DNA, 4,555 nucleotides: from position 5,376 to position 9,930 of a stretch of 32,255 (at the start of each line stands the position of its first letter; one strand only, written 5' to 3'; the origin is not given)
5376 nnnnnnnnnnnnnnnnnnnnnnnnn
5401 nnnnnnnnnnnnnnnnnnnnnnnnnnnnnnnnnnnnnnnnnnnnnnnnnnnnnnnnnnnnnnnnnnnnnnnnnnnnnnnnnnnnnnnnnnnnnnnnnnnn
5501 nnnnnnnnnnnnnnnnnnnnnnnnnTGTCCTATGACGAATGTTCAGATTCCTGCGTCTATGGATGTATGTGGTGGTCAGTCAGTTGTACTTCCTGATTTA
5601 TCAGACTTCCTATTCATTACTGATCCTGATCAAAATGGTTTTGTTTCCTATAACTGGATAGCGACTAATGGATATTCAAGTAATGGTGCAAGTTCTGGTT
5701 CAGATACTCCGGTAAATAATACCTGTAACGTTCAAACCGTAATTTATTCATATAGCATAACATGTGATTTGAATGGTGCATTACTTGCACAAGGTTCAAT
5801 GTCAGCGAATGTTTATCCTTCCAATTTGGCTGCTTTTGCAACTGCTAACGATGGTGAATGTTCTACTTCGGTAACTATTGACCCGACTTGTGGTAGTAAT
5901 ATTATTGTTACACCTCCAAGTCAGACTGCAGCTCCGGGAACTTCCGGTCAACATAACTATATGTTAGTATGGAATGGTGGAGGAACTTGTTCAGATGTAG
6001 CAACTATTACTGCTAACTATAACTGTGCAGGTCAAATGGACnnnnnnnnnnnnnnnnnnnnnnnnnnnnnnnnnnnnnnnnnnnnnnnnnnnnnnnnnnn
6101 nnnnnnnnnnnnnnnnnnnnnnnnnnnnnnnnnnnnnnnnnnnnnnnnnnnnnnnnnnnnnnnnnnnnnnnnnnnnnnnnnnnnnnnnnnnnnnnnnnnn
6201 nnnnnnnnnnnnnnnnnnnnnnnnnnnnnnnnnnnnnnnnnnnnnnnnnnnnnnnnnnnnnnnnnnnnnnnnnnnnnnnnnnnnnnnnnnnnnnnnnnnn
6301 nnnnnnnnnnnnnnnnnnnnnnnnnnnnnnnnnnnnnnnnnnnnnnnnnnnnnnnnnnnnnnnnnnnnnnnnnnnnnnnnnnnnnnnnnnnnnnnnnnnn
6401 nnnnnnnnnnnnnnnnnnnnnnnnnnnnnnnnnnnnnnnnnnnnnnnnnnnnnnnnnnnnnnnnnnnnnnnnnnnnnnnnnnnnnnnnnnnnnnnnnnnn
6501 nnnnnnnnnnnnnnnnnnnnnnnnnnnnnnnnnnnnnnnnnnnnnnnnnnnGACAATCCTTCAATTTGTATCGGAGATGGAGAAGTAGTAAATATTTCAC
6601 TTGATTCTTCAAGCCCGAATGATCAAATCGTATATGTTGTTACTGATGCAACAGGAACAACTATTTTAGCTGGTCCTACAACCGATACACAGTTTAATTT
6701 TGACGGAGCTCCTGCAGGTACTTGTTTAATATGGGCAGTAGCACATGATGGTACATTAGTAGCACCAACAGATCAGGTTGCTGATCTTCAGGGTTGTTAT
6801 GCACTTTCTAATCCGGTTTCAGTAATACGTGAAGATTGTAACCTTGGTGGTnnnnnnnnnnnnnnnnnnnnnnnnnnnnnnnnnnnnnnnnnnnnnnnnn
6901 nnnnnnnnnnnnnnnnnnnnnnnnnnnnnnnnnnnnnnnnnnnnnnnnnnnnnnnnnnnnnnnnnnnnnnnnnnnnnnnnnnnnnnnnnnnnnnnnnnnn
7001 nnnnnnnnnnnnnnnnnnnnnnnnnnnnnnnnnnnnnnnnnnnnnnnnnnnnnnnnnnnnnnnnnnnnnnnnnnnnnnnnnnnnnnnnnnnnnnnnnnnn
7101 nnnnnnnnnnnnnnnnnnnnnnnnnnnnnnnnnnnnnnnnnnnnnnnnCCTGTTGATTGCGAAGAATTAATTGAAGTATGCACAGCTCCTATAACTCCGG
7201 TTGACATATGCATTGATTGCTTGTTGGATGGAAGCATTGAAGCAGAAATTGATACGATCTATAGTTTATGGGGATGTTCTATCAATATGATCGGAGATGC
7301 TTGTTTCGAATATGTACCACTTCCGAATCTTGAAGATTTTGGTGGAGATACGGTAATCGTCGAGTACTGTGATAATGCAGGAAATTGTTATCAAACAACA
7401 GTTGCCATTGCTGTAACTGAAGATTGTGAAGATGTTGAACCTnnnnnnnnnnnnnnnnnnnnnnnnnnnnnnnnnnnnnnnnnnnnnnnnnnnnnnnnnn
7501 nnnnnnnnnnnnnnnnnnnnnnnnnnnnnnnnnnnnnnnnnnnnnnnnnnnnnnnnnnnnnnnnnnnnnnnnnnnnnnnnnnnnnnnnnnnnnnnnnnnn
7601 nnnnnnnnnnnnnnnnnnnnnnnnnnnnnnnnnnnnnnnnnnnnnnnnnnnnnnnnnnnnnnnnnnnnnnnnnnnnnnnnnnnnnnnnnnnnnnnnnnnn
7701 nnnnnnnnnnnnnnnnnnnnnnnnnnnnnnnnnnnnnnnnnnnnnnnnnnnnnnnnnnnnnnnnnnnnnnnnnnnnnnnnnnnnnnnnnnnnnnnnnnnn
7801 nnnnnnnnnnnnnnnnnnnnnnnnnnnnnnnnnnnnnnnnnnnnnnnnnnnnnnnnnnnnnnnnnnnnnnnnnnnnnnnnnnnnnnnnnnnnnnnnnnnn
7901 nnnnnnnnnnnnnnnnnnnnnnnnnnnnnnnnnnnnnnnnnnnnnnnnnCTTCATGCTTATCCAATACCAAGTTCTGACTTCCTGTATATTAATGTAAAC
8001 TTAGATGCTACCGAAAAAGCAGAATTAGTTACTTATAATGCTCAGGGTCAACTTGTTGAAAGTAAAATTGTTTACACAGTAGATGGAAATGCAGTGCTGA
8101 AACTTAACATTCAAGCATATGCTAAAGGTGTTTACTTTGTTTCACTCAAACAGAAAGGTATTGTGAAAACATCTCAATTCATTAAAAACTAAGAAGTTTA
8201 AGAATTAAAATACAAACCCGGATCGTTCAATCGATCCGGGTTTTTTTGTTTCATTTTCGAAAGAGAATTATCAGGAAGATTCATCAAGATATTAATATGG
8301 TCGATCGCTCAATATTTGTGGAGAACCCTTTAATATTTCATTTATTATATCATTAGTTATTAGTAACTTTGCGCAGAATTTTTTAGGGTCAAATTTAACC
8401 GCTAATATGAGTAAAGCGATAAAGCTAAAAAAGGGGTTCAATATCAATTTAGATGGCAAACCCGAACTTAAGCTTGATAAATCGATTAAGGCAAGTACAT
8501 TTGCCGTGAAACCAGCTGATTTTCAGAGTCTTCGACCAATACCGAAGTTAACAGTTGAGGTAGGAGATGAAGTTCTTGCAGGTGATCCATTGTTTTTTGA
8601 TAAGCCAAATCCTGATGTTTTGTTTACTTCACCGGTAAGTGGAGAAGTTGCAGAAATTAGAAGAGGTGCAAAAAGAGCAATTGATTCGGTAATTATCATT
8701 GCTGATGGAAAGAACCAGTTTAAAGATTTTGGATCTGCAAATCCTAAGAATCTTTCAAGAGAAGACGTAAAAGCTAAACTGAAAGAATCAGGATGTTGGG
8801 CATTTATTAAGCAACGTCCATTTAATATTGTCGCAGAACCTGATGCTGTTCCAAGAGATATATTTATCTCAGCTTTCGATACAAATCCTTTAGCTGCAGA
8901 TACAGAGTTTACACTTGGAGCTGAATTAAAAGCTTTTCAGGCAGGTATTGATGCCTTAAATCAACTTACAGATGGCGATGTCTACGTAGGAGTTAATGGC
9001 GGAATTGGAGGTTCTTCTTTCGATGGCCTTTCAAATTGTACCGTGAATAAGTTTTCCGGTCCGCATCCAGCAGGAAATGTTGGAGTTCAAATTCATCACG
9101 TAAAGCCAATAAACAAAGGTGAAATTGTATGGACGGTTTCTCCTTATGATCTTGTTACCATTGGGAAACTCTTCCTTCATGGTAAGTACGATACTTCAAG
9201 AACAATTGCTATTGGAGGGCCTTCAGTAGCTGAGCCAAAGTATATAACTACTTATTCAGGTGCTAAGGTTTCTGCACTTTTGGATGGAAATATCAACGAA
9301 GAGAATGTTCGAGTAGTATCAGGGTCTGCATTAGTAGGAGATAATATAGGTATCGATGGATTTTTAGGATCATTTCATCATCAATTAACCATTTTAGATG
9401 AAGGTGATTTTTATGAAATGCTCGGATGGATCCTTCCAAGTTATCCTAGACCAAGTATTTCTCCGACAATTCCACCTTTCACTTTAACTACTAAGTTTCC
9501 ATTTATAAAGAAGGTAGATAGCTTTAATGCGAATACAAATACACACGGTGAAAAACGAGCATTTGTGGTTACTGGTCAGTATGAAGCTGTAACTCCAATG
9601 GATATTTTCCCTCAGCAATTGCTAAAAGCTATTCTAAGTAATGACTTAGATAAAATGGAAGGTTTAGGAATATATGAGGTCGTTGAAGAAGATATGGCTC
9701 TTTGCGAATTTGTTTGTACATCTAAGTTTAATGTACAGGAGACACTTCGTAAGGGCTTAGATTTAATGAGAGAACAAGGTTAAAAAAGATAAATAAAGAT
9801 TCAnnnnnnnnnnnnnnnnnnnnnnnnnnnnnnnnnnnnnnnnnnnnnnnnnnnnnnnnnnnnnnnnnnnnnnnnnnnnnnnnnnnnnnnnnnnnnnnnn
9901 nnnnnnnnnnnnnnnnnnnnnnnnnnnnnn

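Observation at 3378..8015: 1,546 consecutive codons with no lysine and only two arginines in a giant T9SS cargo protein from an AT-rich genome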

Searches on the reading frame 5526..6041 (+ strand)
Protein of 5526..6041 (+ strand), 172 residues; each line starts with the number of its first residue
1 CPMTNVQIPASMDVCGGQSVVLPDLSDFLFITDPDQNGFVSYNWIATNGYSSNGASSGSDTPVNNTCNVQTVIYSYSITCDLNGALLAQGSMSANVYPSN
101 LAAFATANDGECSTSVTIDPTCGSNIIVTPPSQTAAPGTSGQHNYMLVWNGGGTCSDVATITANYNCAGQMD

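Call 60: predict_structure(alignment_id=A2)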
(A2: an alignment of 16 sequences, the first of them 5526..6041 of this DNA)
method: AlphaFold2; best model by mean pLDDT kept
length: 172 residues; sequences in the alignment: 16
mean_pLDDT: 93.0   pTM: 0.81
mean pLDDT of the five models: 93.0, 92.4, 92.3, 90.6, 90.6
residues with pLDDT >= 90: 147; 70-90: 20; 50-70: 5; < 50: 0
segments of 3 or more residues with pLDDT < 50: none
pLDDT, mean of each block of 10 residues (from residue 1): 91 95 94 77 97 95 95 97 95 95 96 96 94 96 96 84 93 64
secondary structure, 60 per line:
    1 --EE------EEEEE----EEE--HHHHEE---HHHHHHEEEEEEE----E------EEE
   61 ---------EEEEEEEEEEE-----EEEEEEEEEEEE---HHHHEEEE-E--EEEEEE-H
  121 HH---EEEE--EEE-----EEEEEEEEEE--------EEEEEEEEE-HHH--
elements in order: E11-15 E20-22 H25-28 H34-39 E40-46 E58-60 E70-80 E86-97 H101-104 E105-108 E113-118 E126-129 E132-134 E140-149 E158-166

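Call 63: fold_search(model_id=the predicted structure, library=pdb)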
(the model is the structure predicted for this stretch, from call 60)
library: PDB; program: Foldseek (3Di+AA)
matches with E <= 10: 1277; with E <= 0.001: 8
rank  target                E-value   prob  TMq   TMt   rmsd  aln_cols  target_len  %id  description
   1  5k6x_A                9.4e-05  1.00  0.31  0.16  18.4       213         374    8  Sidekick-2 immunoglobulin domains 1-4, crystal form 1 (released 2016-09-28)
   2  9flp_A                3.4e-04  1.00  0.42  0.11   7.1       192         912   19  CryoEM structure of the neck (1403-2314) in the grappling hook protein A (GhpA) in the bacterium Aureispira sp. CCB-QB (released 2024-10-16)
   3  5k6z_B                7.1e-04  1.00  0.43  0.23   7.4       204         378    9  Sidekick chimera containing sidekick-2 immunoglobulin domains 1-2 and sidekick-1 immunoglobulin domains 3-4 (released 2016-09-28)
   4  6cgu_A                7.9e-04  1.00  0.42  0.37   8.1       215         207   10  mouse cadherin-6 EC1-2 adhesive fragment (released 2018-05-09)
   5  6e9b_C                8.4e-04  0.99  0.32  0.16  13.5       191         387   10  Bacteroides ovatus mixed-linkage glucan utilization locus (MLGUL) SGBP-B in complex with mixed-linkage heptasaccharide (released 2019-05-15)
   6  2a4e                  9.3e-04  1.00  0.40  0.35   8.0       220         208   11  Crystal structure of mouse cadherin-11 EC1-2 (released 2006-04-25)
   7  9flw_A                9.9e-04  1.00  0.42  0.18   8.5       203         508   18  CryoEM structure of the fragment-6 (3571-4078) in the grappling hook protein A (GhpA) in the bacterium Aureispira sp.  (released 2024-10-16)
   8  8opr_A                9.9e-04  0.87  0.22  0.08  13.7       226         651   10  Structure of the EA1 surface layer of Bacillus anthracis (released 2023-11-08)
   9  5vh2_A                1.0e-03  0.98  0.35  0.31   8.8       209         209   13  Crystal Structure of Mouse Cadherin-23 EC12-13 with Engineered Mutation S1339D (released 2018-04-18)
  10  6cgb                  1.1e-03  1.00  0.40  0.35   8.6       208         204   13  chimera of mouse cadherin-11 EC1 and mouse cadherin-6 EC2 (released 2018-05-09)
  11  5j06_B                1.1e-03  0.97  0.31  0.26  10.8       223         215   12  Structure of the immune receptor CD33 in complex with 3'-sialyllactose (released 2017-04-05)
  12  7ok5_B                1.2e-03  1.00  0.42  0.17   6.5       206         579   11  Crystal structure of mouse neurofascin 155 immunoglobulin domains (released 2022-12-14)
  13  5k6u_A                1.2e-03  0.80  0.24  0.12  22.9       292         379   10  Sidekick-1 immunoglobulin domains 1-4, crystal form 1 (released 2016-09-28)
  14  5vh2_D                1.4e-03  0.99  0.35  0.31   8.5       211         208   14  Crystal Structure of Mouse Cadherin-23 EC12-13 with Engineered Mutation S1339D (released 2018-04-18)
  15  6e57_D                1.5e-03  0.97  0.32  0.16  14.3       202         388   10  Bacteroides ovatus mixed-linkage glucan utilization locus (MLGUL) SGBP-B in complex with mixed-linkage heptasaccharide (released 2019-05-29)
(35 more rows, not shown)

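Call 65: search_solved_structures(query=A2, max_evalue=1, show_alignments=2)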
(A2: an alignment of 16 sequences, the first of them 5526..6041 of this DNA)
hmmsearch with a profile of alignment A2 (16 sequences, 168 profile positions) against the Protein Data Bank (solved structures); distinct sequences matched with E-value up to 1: 2.
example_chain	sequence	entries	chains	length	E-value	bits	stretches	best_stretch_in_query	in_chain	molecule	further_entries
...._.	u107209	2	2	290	0.68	12.9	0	19-92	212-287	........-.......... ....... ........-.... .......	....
3i09_A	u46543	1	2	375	0.68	12.9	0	27-78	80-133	Periplasmic branched-chain amino acid-binding protein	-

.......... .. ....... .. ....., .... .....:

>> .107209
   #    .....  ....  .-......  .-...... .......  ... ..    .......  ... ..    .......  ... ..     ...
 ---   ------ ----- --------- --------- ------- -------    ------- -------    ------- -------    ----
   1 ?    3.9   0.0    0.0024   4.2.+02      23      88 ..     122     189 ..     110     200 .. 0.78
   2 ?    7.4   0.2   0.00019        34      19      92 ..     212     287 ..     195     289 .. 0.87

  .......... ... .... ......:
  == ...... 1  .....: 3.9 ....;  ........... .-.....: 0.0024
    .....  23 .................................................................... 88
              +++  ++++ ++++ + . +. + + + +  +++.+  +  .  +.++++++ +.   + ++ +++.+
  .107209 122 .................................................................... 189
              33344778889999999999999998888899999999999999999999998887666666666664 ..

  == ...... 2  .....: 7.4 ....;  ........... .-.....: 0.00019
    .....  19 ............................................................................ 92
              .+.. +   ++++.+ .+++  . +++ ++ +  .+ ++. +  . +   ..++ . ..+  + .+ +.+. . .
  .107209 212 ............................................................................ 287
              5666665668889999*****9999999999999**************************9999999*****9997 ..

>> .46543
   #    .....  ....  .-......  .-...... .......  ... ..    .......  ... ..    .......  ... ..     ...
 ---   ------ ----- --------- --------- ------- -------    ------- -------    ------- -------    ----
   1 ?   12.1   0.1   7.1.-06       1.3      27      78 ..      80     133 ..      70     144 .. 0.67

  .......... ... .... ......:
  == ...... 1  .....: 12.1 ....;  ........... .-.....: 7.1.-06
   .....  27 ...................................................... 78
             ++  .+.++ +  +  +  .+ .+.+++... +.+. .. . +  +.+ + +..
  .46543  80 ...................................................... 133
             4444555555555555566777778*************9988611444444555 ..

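Call 70: search_protein_families(library=pfam, proteins=[window:5526-6041:+], max_evalue=5)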
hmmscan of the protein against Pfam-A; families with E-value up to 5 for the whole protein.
window:5526-6041:+ (172 aa): 0 families

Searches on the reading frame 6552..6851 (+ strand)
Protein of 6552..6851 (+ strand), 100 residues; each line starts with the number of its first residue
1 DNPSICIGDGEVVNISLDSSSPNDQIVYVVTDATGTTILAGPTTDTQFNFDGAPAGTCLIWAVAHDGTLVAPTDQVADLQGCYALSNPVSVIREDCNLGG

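Call 70: search_protein_families(library=pfam, proteins=[window:6552-6851:+], max_evalue=5)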
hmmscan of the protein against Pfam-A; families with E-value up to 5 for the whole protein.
window:6552-6851:+ (100 aa): 0 families

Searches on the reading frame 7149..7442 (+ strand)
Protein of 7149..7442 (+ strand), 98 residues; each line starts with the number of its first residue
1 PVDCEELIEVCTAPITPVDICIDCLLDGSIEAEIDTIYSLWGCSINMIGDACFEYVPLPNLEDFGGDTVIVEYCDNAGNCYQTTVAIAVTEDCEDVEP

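Call 86: predict_structure(alignment_id=A3)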
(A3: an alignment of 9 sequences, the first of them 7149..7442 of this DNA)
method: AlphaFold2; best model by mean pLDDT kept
length: 98 residues; sequences in the alignment: 9
mean_pLDDT: 87.1   pTM: 0.77
mean pLDDT of the five models: 87.1, 86.7, 85.7, 85.4, 83.0
residues with pLDDT >= 90: 50; 70-90: 40; 50-70: 6; < 50: 2
segments of 3 or more residues with pLDDT < 50: none
pLDDT, mean of each block of 10 residues (from residue 1): 80 90 88 91 89 91 88 91 93 65
secondary structure, 60 per line:
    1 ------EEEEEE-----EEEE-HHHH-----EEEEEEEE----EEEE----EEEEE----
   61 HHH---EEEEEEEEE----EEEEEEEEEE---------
elements in order: E7-12 E18-21 H23-26 E32-39 E44-47 E52-56 E67-75 E80-89

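Call 89: fold_search(model_id=the predicted structure, library=pdb)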
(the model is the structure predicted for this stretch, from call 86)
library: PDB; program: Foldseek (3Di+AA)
matches with E <= 10: 1878; with E <= 0.001: 0
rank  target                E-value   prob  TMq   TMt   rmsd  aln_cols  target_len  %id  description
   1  7knv_MODEL_1_A        1.1e-03  0.99  0.40  0.35   7.8       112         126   16  Solution NMR structure of CDHR3 extracellular domain EC1 (released 2021-02-03)
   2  6dlh                  1.2e-03  1.00  0.54  0.10   4.1        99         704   11  Endo-fucoidan hydrolase MfFcnA4 from glycoside hydrolase family 107 (released 2018-10-03)
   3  2vaj                  1.4e-03  1.00  0.46  0.48   4.9        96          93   11  Crystal structure of NCAM2 Ig1 (I4122 cell unit) (released 2008-08-26)
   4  2ptu_C                1.5e-03  1.00  0.57  0.55   4.9       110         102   10  Structure of NK cell receptor 2B4 (CD244) (released 2007-11-20)
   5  2ptu_A                1.6e-03  1.00  0.56  0.53   4.6       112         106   11  Structure of NK cell receptor 2B4 (CD244) (released 2007-11-20)
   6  5v5x_D                1.6e-03  1.00  0.52  0.15   5.0        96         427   19  Protocadherin gammaB7 EC3-6 cis-dimer structure (released 2017-11-01)
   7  2yrl_MODEL_1_A        2.0e-03  1.00  0.56  0.54   6.5       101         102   13  Solution structure of the PKD domain from KIAA 1837 protein (released 2007-10-02)
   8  6o3o_A                2.1e-03  1.00  0.50  0.26   4.9       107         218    9  Structure of human DNAM-1 (CD226) bound to nectin-like protein-5 (necl-5) (released 2019-07-10)
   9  4wiq                  2.5e-03  1.00  0.59  0.29   4.2       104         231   14  The structure of Murine alpha-Dystroglycan T190M mutant N-terminal domain. (released 2015-05-13)
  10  2ptu_D                2.6e-03  1.00  0.59  0.57   3.6       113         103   10  Structure of NK cell receptor 2B4 (CD244) (released 2007-11-20)
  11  2ptt_B                2.6e-03  1.00  0.55  0.51   4.0       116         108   12  Structure of NK cell receptor 2B4 (CD244) bound to its ligand CD48 (released 2007-11-20)
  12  5n4h                  3.0e-03  1.00  0.57  0.29   4.2       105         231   15  Crystal structure of the D109N mutant of the mouse alpha-Dystroglycan N-terminal region (released 2017-11-01)
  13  5n30                  3.4e-03  1.00  0.59  0.29   4.1       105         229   15  Crystal structure of the V72I mutant of the mouse alpha-Dystroglycan N-terminal region (released 2017-11-01)
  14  9rkt_1                3.6e-03  1.00  0.51  0.29   6.1       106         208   15  Agrobacterium phage 7-7-1 collar (released 2025-12-10)
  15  4m02                  3.8e-03  1.00  0.58  0.37   4.1        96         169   20  Middle fragment(residues 494-663) of the binding region of SraP (released 2014-06-18)
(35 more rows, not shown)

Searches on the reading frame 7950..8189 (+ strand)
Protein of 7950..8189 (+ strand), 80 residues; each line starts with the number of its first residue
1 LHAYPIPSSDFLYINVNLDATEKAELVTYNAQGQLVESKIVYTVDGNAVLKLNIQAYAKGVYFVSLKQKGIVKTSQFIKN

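Call 13: find_homologous_proteins(query=window:7950-8189:+, max_evalue=0.001)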
Query window:7950-8189:+: no candidate shares three 5-residue words with the query. No homologue found.

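Call 43: find_homologous_proteins(query=A1, max_evalue=0.001)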
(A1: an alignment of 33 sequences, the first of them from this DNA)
Query A1 (33 sequences) (78 aa, profile of the alignment): 36 proteins with E <= 0.001 among 227 candidates.
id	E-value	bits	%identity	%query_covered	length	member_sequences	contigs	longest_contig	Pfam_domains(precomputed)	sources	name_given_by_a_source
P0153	2.8e-13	67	30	97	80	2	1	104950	PF18962.8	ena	-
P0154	6.0e-13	66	27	64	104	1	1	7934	PF18962.8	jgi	-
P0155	6.6e-12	63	23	83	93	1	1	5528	PF18962.8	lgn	-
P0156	5.0e-11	60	-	-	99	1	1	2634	PF18962.8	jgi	jgi:hypothetical protein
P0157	6.6e-11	60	27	81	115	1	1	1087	PF18962.8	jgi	jgi:hypothetical protein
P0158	1.1e-10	59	26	87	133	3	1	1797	PF18962.8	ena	-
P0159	1.2e-10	59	19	96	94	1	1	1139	PF18962.8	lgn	-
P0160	5.4e-10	57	29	83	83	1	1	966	PF18962.8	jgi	jgi:hypothetical protein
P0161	1.8e-9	55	40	19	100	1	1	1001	PF18962.8,PF11589.15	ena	-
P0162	6.5e-8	50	35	97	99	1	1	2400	PF18962.8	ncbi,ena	-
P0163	7.5e-8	50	24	37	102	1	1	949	PF18962.8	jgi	jgi:hypothetical protein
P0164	9.1e-8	50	28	96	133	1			PF18962.8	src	-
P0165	1.7e-7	49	50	21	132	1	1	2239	PF18962.8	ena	-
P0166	2.2e-7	48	27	67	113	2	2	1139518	PF18962.8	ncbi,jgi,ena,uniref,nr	ncbi:T9SS type A sorting domain-containing protein [Algibacter miyuki]|uniref:T9SS type A sorting do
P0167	2.6e-7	48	30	85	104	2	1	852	PF18962.8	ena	-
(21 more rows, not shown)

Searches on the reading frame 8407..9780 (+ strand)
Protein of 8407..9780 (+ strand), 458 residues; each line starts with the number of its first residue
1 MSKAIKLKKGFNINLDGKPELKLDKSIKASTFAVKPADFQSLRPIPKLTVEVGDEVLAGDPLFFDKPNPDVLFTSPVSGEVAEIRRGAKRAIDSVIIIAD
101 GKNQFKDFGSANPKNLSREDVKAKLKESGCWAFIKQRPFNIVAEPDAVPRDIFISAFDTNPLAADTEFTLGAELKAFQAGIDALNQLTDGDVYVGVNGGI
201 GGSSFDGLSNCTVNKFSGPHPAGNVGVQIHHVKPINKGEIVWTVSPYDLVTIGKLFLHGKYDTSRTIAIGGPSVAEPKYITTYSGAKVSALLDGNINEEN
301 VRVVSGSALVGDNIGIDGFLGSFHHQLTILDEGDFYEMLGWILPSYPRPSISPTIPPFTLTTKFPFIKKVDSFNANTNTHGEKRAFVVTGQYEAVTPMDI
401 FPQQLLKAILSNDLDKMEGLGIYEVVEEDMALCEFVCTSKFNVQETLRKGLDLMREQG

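Call 19: find_related_loci(query=window:8407-9780:+, collection=genome_contigs, flank=10000)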
Query window:8407-9780:+ (458 aa) in genome_contigs; peptide patterns used: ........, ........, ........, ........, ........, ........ (x = any residue, [..] = any of these).
196 stretches matched a pattern; 80 encode a relative of the query (tblastn E <= 1e-3); 80 distinct loci.
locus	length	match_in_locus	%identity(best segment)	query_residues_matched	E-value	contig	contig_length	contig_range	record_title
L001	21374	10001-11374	63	1-458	0e+0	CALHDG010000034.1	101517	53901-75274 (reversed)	MAG: uncultured Chitinophagales bacterium isolate R2_Bin_Bin_98_1 genome assembly, contig: c_000000867029, whole genome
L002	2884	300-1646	52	1-458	4e-163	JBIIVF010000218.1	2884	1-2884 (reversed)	MAG: Bacteroidia bacterium isolate ME2004-09-30_3300044641_group2_bin89 Rohwer_bin1016_scaffold_58049_c1, whole genome s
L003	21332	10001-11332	48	1-454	5e-146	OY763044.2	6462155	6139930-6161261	MAG: uncultured Saccharicrinis sp. isolate e4f3df5d-a459-421c-8471-c5220a80581e genome assembly, chromosome: 1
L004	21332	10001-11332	48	1-454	1e-145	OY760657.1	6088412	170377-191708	MAG: uncultured Saccharicrinis sp. isolate b24d65bc-b787-4b08-bcc3-89705e2e545e genome assembly, chromosome: 1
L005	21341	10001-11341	49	7-458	6e-145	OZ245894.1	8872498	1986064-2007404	MAG: Saprospiraceae bacterium isolate 95635b9e-7190-4540-af38-e21a3cfd68f5 genome assembly, chromosome: 1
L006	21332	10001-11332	48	1-454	5e-145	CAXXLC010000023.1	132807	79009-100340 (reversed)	MAG: uncultured Saccharicrinis sp. isolate c1ede08c-f13d-4068-baae-104821a74b19 genome assembly, contig: contig_23, whol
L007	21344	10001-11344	50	1-457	5e-145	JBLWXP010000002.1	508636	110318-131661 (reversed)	MAG: Balneola sp. isolate EA21-03 A21maxbin.012RE.5K@2, whole genome shotgun sequence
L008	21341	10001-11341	50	1-454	4e-145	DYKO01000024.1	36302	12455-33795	MAG TPA_asm: Rikenella microfusus isolate SulCav_AS07-7_2_41_48 SulCav_AS07_7_1042_length_36302_cov_26_615720, whole gen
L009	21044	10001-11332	50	1-454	1e-144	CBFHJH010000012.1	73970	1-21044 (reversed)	MAG: Croceimicrobium sp. isolate AGTU_285_bin_34_strict genome assembly, contig: AGTU_285_bin_34_strict_c12, whole genom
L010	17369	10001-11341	49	1-454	2e-144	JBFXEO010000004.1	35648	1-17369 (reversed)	MAG: Bacteroidales bacterium isolate CA_2019_TPIn_118 NODE_3702_length_35648_cov_3.865938_TPIn, whole genome shotgun seq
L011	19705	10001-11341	50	1-457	4e-144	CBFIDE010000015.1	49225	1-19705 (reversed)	MAG: uncultured Schleiferiaceae bacterium isolate Co_bin_141_strict genome assembly, contig: Co_bin_141_strict_c15, whol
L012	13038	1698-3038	49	1-454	9e-144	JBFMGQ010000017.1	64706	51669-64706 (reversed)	MAG: Bacteroidota bacterium isolate MAG301 MAG301_17, whole genome shotgun sequence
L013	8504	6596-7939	49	1-457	3e-143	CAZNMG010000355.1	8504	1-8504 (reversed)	MAG TPA_asm: uncultured Owenweeksia sp. isolate binchicken_co31_440 genome assembly, contig: k141_458469, whole genome s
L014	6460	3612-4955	47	1-457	5e-143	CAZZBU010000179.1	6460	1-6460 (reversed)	MAG TPA_asm: uncultured Bacteroidales bacterium isolate SRP252850_co1_7 genome assembly, contig: NODE_22651_length_6460_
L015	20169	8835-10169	47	1-454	2e-142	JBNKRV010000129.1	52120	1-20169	MAG: Marinilabiliaceae bacterium isolate B1B2.bin.20.orig k141_1506942, whole genome shotgun sequence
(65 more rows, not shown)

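Call 51: search_protein_families(library=pfam, proteins=[window:8407-9780:+], max_evalue=0.00001)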
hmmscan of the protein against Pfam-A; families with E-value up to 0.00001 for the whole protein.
window:8407-9780:+ (458 aa): 3 families
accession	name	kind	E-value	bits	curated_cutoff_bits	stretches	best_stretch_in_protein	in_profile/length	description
PF24836.1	NQRA_2nd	-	1.5e-50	171.6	25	1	116-260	1-144/145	NqrA second alpha/beta domain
PF05896.17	NQRA_N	-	1.1e-28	99.7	25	1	5-99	1-93/94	NqrA N-terminal barrel-sandwich hybrid domain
PF11973.14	NQRA_SLBB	-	2e-16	60.6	27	1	266-313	1-48/51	NQRA C-terminal domain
